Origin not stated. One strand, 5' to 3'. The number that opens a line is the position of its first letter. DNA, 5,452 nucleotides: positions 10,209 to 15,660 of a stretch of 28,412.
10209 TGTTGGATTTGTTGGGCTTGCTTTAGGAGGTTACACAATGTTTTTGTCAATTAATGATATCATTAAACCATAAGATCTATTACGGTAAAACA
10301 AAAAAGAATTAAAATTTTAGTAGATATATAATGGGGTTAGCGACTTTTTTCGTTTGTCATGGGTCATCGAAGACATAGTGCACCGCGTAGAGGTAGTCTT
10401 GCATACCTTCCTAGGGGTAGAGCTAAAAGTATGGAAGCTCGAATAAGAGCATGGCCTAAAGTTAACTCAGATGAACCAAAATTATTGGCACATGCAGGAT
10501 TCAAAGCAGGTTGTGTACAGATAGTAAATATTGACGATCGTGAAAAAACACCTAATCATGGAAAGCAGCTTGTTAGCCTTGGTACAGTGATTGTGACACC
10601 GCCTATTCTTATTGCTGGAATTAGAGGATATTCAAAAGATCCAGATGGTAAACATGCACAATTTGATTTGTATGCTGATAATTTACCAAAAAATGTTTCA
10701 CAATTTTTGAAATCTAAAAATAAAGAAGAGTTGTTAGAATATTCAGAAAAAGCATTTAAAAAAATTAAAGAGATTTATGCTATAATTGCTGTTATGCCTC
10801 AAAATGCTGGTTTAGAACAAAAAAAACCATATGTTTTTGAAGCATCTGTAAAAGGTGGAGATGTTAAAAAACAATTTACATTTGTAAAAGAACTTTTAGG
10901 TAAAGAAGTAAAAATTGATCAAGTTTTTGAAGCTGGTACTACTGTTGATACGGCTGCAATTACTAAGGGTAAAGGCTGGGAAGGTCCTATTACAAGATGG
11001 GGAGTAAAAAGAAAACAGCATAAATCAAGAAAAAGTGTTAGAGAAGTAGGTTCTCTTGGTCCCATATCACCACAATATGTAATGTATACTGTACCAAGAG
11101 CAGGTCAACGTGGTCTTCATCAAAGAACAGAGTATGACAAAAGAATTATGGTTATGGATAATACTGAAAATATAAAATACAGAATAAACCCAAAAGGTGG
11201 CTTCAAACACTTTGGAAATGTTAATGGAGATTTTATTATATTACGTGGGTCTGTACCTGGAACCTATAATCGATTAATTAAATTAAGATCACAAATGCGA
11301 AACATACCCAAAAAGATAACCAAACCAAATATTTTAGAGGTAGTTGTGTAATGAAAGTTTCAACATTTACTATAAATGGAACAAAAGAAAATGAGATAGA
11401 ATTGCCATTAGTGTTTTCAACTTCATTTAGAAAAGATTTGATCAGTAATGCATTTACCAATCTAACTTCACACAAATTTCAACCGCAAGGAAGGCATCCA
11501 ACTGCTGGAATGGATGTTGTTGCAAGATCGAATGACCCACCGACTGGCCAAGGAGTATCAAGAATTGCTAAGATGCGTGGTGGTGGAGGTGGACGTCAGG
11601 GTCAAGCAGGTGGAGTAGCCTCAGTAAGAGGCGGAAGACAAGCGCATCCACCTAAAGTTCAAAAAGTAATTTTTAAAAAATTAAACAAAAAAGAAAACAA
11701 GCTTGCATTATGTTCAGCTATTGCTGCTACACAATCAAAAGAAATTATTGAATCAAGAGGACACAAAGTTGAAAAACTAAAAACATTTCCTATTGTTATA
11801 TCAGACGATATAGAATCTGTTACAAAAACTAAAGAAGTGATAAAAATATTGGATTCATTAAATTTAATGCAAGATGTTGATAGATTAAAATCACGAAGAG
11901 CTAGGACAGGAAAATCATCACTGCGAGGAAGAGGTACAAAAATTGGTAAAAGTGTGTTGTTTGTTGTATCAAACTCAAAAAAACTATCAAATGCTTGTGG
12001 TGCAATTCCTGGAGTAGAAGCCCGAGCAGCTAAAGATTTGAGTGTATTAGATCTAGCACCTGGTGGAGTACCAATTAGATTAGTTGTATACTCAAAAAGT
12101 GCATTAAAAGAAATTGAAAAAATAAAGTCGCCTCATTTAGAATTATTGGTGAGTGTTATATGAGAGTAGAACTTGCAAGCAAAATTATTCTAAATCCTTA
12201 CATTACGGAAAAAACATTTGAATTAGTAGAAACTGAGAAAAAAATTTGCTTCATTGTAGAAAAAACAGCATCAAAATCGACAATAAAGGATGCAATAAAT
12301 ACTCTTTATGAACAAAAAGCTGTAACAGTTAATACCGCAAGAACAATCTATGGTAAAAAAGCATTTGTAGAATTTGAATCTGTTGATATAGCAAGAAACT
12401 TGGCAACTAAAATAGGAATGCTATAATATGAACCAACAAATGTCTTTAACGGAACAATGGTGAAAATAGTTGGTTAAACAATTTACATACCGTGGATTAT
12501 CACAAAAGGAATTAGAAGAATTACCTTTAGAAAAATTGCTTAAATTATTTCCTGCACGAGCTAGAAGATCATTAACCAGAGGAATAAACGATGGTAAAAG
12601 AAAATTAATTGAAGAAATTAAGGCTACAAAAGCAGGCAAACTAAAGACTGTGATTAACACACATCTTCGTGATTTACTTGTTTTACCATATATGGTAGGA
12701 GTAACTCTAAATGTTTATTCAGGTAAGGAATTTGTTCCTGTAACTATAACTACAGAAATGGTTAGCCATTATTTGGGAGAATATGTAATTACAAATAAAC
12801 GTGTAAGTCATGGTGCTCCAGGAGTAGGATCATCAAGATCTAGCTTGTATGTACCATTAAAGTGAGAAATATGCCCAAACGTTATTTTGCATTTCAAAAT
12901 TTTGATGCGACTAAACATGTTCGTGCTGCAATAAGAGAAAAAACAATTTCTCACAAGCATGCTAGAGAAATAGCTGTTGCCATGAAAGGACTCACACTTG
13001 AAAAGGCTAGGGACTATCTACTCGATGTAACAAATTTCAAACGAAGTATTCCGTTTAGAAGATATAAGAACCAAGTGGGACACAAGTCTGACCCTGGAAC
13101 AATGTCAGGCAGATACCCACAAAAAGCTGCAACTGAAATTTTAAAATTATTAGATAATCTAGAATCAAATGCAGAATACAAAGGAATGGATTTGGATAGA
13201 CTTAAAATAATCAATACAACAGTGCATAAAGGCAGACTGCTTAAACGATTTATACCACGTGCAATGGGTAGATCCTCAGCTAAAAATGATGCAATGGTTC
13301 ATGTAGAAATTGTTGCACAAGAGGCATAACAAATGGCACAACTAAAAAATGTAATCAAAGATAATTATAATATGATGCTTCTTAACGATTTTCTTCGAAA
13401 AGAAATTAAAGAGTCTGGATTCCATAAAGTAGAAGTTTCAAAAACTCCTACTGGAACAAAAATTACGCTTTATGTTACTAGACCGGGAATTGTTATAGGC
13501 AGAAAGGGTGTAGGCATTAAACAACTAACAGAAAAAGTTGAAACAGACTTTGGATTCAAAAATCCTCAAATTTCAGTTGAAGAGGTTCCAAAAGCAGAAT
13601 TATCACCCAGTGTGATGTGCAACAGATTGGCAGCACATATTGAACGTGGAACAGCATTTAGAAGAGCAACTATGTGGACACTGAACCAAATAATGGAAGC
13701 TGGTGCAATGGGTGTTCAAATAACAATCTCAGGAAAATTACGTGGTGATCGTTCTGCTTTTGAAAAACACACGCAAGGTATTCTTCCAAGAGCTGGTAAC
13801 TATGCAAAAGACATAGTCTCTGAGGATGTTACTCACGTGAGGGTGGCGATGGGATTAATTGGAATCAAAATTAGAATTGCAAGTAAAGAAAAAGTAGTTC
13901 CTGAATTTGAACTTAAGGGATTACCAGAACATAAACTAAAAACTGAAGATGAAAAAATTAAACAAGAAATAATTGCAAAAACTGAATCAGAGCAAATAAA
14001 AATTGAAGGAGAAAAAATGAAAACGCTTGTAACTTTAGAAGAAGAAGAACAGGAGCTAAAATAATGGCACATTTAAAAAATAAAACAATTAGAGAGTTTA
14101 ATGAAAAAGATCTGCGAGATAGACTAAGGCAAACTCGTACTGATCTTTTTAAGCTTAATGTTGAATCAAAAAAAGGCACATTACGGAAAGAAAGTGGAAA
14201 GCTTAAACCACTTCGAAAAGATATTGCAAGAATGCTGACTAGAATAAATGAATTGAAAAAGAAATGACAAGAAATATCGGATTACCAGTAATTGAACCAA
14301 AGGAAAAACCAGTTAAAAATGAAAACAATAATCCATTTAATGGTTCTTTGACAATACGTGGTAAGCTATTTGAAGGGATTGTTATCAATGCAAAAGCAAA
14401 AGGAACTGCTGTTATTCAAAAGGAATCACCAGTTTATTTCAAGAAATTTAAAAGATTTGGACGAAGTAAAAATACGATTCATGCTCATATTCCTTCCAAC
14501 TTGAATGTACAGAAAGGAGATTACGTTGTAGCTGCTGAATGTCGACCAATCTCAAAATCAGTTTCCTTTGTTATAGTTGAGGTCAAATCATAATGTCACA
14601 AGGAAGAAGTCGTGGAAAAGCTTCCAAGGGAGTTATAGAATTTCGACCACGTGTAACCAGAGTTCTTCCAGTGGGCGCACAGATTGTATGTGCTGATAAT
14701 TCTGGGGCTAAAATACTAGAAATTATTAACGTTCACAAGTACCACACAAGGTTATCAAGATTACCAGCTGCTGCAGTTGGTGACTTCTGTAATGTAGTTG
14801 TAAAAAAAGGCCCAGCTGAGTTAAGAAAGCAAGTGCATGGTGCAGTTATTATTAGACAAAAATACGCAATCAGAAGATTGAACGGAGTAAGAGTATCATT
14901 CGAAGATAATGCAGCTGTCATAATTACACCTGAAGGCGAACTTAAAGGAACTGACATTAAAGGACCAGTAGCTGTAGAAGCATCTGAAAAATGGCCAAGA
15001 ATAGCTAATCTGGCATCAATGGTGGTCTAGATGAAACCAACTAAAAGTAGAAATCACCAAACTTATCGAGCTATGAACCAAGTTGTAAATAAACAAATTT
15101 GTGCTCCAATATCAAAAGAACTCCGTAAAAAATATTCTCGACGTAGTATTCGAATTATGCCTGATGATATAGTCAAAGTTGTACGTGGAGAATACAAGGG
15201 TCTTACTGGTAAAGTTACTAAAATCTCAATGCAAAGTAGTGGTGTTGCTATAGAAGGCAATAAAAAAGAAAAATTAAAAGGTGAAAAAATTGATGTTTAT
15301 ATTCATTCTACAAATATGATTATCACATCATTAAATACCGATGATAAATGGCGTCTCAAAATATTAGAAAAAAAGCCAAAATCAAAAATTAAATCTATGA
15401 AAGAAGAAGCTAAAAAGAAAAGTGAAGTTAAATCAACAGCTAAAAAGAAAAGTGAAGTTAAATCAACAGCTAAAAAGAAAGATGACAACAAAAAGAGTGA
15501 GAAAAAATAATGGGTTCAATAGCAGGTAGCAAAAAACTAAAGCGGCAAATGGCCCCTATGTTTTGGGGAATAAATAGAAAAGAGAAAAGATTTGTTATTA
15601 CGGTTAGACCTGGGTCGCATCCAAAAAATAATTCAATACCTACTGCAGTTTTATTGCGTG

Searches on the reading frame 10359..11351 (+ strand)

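Call 9: search_protein_families(library=pfam, proteins=[window:10359-11351:+], max_evalue=0.01)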
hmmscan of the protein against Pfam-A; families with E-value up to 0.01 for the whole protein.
window:10359-11351:+ (330 aa): 1 family
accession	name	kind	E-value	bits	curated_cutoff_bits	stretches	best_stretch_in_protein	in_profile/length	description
PF00297.29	Ribosomal_L3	-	8.7e-74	249.2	22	1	1-322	1-354/369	Ribosomal protein L3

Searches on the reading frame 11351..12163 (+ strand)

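Call 9: search_protein_families(library=pfam, proteins=[window:11351-12163:+], max_evalue=0.01)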
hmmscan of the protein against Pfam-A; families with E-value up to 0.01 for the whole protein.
window:11351-12163:+ (270 aa): 1 family
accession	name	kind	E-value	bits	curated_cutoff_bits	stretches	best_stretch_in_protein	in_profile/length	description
PF00573.27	Ribosomal_L4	-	6.4e-35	121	25.8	1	16-257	1-189/190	Ribosomal protein L4/L1 family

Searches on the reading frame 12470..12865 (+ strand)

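Call 9: search_protein_families(library=pfam, proteins=[window:12470-12865:+], max_evalue=0.01)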
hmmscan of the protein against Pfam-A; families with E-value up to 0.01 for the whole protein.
window:12470-12865:+ (131 aa): 1 family
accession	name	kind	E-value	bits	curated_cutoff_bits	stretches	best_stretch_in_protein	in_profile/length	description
PF00203.26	Ribosomal_S19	-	1.4e-27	95.7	27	1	33-114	1-81/81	Ribosomal protein S19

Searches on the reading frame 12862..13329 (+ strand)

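Call 9: search_protein_families(library=pfam, proteins=[window:12862-13329:+], max_evalue=0.01)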
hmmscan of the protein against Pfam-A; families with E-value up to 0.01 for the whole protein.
window:12862-13329:+ (155 aa): 1 family
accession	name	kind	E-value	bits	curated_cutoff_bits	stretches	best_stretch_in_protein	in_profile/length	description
PF00237.24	Ribosomal_L22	-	1.9e-22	79.8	28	1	25-152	4-103/104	Ribosomal protein L22p/L17e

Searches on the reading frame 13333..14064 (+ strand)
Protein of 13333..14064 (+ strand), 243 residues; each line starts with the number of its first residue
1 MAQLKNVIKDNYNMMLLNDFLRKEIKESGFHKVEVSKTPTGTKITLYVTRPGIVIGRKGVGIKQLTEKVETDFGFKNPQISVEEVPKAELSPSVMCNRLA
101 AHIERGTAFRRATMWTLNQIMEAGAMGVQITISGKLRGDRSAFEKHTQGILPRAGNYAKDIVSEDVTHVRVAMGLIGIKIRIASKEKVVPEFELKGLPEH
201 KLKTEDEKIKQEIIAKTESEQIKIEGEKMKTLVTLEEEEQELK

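Call 9: search_protein_families(library=pfam, proteins=[window:13333-14064:+], max_evalue=0.01)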
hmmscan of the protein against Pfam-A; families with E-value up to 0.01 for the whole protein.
window:13333-14064:+ (243 aa): 2 families
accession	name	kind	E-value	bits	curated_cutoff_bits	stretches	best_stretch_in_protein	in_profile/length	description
PF00189.25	Ribosomal_S3_C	-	1.9e-21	76.8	34.1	1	99-182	1-83/83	Ribosomal protein S3, C-terminal domain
PF07650.23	KH_2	-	3.3e-14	52.9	22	1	18-89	3-77/78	KH domain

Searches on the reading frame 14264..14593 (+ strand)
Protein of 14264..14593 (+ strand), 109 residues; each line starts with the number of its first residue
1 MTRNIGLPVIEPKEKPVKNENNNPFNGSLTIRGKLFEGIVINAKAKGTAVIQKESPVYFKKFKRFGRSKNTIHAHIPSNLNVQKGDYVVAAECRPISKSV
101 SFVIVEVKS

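Call 9: search_protein_families(library=pfam, proteins=[window:14264-14593:+], max_evalue=0.01)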
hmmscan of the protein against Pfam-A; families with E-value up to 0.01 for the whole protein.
window:14264-14593:+ (109 aa): 1 family
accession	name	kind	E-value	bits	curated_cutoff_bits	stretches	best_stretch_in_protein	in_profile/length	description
PF00366.26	Ribosomal_S17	-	1.7e-18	66.9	25.9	1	38-106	1-68/68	Ribosomal protein S17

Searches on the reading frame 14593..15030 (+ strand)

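Call 9: search_protein_families(library=pfam, proteins=[window:14593-15030:+], max_evalue=0.01)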
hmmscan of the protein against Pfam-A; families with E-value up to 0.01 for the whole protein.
window:14593-15030:+ (145 aa): 1 family
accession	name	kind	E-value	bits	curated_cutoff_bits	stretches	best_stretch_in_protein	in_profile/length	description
PF00238.24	Ribosomal_L14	-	8.9e-37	126.2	23.6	1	26-145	3-122/122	Ribosomal protein L14p/L23e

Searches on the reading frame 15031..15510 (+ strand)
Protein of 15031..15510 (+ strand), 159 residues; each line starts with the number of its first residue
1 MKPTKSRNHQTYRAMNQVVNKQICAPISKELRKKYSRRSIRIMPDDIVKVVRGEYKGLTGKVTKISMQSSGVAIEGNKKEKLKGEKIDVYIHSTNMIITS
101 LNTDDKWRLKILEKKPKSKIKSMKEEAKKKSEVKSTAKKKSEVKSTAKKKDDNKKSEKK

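Call 9: search_protein_families(library=pfam, proteins=[window:15031-15510:+], max_evalue=0.01)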
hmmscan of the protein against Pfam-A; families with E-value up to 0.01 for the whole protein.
window:15031-15510:+ (159 aa): 6 families
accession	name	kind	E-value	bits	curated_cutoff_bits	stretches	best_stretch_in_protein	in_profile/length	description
PF16906.11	Ribosomal_L26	-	4.8e-16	59.4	28.8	1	3-115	4-82/82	Ribosomal proteins L26 eukaryotic, L24P archaeal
PF00467.35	KOW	-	1.7e-06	28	22.3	1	44-66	1-23/32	KOW motif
PF23284.2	KOW2_Spt5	-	6e-05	23.2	28.9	1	45-90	2-43/50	Transcription elongation factor SPT5, second KOW domain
PF23291.1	KOW4_SPT5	-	0.00046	20.5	27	1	41-65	8-32/55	Transcription elongation factor SPT5, fourth KOW domain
PF01157.24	Ribosomal_L21e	-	0.0063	16.8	27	0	1-90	1-92/101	Ribosomal protein L21e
PF23290.1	KOW5_SPT5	-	0.0079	16.1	27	1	48-77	6-35/46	Transcription elongation factor SPT5, fifth KOW domain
